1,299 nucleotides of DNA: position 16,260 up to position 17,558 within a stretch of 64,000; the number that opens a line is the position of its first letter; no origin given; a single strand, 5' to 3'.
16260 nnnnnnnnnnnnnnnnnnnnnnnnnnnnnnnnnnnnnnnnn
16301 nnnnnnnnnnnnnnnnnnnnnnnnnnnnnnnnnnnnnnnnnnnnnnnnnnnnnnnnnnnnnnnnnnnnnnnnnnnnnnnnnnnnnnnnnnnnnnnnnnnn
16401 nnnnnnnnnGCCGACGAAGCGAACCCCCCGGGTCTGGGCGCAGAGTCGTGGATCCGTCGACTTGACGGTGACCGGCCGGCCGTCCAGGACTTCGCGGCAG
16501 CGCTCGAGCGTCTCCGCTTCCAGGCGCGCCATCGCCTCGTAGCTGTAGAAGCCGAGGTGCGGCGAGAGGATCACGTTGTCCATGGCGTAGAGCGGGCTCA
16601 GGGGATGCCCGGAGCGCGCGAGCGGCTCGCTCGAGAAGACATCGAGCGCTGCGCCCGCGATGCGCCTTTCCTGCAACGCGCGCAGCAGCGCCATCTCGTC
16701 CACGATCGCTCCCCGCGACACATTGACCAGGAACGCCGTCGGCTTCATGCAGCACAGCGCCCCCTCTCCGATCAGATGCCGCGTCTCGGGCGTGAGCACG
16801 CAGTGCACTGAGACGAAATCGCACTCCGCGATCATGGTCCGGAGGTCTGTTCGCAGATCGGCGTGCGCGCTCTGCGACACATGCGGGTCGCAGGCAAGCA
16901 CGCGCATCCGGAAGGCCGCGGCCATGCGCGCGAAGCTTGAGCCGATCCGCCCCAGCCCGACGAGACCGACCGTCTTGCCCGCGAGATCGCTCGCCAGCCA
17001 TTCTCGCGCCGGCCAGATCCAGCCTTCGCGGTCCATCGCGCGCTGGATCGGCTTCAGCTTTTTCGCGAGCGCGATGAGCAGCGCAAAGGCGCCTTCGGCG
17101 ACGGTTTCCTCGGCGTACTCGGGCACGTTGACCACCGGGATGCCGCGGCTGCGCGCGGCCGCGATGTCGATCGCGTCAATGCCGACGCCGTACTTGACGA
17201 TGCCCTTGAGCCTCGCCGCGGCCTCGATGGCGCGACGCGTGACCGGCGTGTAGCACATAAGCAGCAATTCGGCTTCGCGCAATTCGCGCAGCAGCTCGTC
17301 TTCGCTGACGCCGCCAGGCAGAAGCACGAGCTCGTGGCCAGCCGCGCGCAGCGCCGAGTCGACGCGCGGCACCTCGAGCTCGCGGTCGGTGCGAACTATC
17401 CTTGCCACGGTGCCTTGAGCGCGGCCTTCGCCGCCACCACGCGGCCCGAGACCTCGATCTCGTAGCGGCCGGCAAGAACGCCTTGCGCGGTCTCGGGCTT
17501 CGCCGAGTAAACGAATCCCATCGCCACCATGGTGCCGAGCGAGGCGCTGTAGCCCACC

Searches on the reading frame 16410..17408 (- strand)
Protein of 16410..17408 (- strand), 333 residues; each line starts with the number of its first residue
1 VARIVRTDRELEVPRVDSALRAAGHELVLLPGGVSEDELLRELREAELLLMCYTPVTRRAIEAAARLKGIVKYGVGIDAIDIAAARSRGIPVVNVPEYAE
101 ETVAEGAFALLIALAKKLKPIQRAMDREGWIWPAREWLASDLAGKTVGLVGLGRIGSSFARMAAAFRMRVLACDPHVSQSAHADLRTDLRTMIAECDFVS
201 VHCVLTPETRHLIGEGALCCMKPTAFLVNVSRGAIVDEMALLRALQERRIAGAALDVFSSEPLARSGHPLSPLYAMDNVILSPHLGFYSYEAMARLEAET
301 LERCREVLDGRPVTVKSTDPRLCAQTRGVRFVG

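Call 5: search_protein_families(library=pfam, proteins=[window:16410-17408:-])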
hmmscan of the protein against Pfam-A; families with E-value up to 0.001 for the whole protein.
window:16410-17408:- (333 aa): 2 families
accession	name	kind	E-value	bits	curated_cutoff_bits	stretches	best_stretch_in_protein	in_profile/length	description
PF02826.25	2-Hacid_dh_C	-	2.6e-56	190.2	25.1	1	108-286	1-178/178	D-isomer specific 2-hydroxyacid dehydrogenase, NAD binding domain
PF00389.36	2-Hacid_dh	-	2.5e-24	85.9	24.6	1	21-313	16-129/134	D-isomer specific 2-hydroxyacid dehydrogenase, catalytic domain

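Call 6: search_protein_families(library=ncbifam, proteins=[window:16410-17408:-])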
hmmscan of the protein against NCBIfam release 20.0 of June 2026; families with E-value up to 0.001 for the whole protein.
window:16410-17408:- (333 aa): 22 families
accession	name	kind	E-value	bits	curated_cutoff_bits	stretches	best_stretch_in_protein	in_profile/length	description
TIGR01327.1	PGDH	equivalog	1.1e-72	245.5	454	1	31-314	26-307/525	phosphoglycerate dehydrogenase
NF009714.1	PRK13243.1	equivalog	6e-60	203.3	455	1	35-300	35-308/332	glyoxylate reductase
NF005069.0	PRK06487.1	equivalog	6.3e-60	202.9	448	1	20-315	24-318/320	2-hydroxyacid dehydrogenase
NF008759.0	PRK11790.1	equivalog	2.7e-53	181.1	404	1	18-303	26-312/410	phosphoglycerate dehydrogenase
NF006263.0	PRK08410.1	equivalog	3.3e-48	164.7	389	1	35-308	32-307/311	D-2-hydroxyacid dehydrogenase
NF005387.0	PRK06932.1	equivalog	4.5e-46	157.3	492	1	35-301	34-303/314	2-hydroxyacid dehydrogenase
NF011938.0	PRK15409.1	equivalog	7.5e-46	156.6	492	1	39-311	39-312/324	glyoxylate/hydroxypyruvate reductase GhrB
NF005750.0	PRK07574.1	equivalog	1.7e-43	149.2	329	1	20-314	64-363/386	NAD-dependent formate dehydrogenase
NF041369.1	Dhydh_Halo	equivalog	4.5e-43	147.6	400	1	75-302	64-292/305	D-2-hydroxyacid dehydrogenase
NF000492.1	vanH_gen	exception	1.6e-35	122.7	540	1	67-305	67-308/312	D-lactate dehydrogenase VanH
NF001309.0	PRK00257.1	equivalog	4.1e-34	118.2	434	1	139-309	111-279/379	4-phosphoerythronate dehydrogenase PdxB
NF006374.0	PRK08605.1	subfamily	3.9e-32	111.6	356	1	67-310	70-324/332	D-lactate dehydrogenase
NF009127.0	PRK12480.1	equivalog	1.1e-27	97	579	1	67-307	70-319/330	D-lactate dehydrogenase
NF000004.1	vanH-D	exception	1.5e-27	96.6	550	1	65-304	71-313/323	D-lactate dehydrogenase VanH-D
NF000128.1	vanH-Sc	exception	4e-27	95.2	650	1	53-294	74-317/337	D-lactate dehydrogenase VanH-Sc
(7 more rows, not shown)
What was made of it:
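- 16407..17408 (-): D-2-hydroxyacid-dehydrogenase-family protein (333 aa). Probable PbfF, the NAD-dependent (S)->(R)-1-hydroxy-2-aminoethylphosphonate racemase. PF02826 and PF00389; below every NCBIfam equivalog cut-off (calls 5, 6).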
